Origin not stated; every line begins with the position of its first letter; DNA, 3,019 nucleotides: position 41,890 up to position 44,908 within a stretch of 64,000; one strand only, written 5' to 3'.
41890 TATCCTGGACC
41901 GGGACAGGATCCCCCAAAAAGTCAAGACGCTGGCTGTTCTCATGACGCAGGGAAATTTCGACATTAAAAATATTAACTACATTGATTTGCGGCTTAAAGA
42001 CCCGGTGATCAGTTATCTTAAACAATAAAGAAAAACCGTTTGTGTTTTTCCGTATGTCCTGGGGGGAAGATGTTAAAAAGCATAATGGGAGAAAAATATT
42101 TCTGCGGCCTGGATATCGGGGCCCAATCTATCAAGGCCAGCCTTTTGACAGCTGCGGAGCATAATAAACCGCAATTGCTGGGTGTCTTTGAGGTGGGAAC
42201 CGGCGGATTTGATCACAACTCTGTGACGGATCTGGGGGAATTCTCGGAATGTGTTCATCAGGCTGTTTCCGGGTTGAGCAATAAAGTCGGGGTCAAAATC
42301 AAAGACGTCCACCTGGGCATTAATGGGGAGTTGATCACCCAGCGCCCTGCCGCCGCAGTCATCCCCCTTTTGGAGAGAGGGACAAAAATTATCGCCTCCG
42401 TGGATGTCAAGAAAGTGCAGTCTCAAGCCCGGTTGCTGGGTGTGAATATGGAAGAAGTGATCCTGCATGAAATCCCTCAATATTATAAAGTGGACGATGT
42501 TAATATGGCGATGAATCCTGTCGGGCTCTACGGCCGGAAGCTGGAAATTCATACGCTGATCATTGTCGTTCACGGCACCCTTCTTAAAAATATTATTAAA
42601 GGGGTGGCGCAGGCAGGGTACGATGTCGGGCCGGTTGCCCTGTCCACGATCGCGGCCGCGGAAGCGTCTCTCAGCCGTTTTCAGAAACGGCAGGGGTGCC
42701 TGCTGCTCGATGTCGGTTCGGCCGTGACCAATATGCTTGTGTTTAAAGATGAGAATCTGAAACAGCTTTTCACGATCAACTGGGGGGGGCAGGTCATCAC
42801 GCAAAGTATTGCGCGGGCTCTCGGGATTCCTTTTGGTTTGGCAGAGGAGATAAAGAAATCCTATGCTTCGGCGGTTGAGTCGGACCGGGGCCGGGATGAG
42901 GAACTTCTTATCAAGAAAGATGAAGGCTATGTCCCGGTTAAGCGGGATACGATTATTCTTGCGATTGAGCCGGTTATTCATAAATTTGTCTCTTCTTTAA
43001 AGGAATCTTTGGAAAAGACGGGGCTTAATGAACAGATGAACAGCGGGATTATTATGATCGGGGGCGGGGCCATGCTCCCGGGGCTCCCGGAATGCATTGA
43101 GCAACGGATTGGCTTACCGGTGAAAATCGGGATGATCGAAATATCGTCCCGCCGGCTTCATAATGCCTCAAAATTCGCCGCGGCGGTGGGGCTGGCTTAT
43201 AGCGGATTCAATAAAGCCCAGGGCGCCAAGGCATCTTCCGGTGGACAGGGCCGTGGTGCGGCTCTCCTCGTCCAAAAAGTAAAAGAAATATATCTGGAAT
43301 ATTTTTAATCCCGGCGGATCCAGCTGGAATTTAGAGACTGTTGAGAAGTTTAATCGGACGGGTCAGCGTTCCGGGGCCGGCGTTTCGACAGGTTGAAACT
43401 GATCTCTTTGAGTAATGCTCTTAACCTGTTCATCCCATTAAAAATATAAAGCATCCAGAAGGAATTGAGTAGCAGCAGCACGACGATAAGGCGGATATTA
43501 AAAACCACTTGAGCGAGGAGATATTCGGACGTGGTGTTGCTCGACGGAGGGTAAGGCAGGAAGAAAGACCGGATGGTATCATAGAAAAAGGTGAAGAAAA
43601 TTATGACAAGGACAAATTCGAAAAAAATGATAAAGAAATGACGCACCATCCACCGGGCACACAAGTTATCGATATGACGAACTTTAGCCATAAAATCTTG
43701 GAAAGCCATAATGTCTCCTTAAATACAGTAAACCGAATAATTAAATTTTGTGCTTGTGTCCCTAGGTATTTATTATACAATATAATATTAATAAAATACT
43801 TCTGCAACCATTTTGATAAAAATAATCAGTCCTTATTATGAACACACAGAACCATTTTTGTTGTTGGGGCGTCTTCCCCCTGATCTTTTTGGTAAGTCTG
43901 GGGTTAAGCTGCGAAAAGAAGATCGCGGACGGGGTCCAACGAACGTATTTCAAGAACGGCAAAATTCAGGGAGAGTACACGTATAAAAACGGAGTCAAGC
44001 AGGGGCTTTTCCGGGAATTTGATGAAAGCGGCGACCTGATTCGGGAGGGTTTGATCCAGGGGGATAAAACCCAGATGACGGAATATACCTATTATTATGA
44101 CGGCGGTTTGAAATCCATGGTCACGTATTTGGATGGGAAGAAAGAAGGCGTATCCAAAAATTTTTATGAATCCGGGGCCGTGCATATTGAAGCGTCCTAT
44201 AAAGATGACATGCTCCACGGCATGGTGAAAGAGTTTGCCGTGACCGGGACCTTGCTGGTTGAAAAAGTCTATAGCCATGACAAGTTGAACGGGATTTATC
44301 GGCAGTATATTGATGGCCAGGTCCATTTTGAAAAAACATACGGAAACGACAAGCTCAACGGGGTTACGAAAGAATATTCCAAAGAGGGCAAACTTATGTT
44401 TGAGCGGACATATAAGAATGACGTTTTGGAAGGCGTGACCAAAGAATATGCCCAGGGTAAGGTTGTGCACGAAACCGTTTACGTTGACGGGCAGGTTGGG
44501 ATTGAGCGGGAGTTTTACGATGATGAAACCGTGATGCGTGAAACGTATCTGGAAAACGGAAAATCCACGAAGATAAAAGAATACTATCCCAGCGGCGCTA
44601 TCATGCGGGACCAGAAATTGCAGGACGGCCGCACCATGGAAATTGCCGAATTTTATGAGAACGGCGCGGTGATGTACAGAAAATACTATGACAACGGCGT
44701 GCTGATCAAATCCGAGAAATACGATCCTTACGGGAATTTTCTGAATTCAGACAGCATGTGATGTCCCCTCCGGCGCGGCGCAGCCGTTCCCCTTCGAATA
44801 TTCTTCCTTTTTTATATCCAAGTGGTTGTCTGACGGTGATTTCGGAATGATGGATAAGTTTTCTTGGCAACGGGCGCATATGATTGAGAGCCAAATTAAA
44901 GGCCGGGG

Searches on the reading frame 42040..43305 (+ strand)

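Call 96: search_protein_families(library=pfam, proteins=[window:42040-43305:+], max_evalue=0.0001)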
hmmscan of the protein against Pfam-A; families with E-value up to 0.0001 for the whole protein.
window:42040-43305:+ (422 aa): 4 families
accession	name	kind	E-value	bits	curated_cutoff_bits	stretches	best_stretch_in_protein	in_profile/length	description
PF14450.12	FtsA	-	3.3e-23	82.9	31.8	1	222-384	2-127/127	Cell division protein FtsA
PF02491.25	SHS2_FTSA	-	4.8e-12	46.5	25.4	1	112-175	17-78/79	SHS2 domain inserted in FTSA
PF11104.14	PilM_2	-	7.7e-12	45.2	27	1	124-274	77-236/340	Type IV pilus assembly protein PilM;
PF06723.19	MreB_Mbl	-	1.2e-10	41.2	27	1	202-364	129-304/327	MreB/Mbl protein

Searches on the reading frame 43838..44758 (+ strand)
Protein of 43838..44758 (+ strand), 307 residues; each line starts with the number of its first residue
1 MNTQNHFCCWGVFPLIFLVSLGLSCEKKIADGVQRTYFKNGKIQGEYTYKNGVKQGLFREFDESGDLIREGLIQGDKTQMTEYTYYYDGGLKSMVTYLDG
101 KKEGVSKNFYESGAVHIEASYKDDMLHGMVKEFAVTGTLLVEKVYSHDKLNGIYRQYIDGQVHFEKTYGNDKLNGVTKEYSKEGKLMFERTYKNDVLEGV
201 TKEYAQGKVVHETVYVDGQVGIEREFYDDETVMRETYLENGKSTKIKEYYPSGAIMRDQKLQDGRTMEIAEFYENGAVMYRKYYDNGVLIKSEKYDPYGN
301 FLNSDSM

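Call 96: search_protein_families(library=pfam, proteins=[window:43838-44758:+], max_evalue=0.0001)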
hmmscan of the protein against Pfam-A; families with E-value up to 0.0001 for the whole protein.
window:43838-44758:+ (307 aa): 1 family
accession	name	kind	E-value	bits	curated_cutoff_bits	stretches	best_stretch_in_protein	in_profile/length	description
PF07661.19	MORN_2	-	2.3e-21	73.8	29.6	1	31-51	2-22/22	MORN repeat variant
